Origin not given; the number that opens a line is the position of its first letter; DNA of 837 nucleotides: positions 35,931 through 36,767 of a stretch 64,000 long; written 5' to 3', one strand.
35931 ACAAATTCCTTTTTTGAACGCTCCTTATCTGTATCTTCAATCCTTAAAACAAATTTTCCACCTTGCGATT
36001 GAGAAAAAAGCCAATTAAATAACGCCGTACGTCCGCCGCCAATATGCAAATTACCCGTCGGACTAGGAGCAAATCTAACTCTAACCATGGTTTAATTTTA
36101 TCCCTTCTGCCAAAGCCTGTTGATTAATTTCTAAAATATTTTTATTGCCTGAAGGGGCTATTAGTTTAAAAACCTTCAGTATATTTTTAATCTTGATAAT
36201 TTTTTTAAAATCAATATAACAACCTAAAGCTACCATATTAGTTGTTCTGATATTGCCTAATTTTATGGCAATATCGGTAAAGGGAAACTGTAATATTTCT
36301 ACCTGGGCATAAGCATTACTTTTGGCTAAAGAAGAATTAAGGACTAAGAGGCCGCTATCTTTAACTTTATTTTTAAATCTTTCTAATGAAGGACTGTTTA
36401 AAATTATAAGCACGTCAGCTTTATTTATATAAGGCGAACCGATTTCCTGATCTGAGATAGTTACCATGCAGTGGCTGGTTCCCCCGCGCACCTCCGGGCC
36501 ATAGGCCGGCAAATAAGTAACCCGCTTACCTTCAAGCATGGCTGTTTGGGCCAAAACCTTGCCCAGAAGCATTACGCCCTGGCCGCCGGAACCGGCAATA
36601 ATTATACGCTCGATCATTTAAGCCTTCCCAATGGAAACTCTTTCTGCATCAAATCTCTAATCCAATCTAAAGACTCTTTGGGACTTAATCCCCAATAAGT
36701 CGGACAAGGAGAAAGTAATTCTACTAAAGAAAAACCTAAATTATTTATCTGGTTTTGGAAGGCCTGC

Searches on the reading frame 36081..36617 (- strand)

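Call 25: search_protein_families(library=pfam, proteins=[window:36081-36617:-], max_evalue=0.01)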
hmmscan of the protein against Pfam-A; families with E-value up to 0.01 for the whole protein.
window:36081-36617:- (178 aa): 1 family
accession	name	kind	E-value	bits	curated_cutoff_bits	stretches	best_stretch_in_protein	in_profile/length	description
PF01558.24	POR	-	1.1e-32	114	27.4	1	11-173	1-172/173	Pyruvate ferredoxin/flavodoxin oxidoreductase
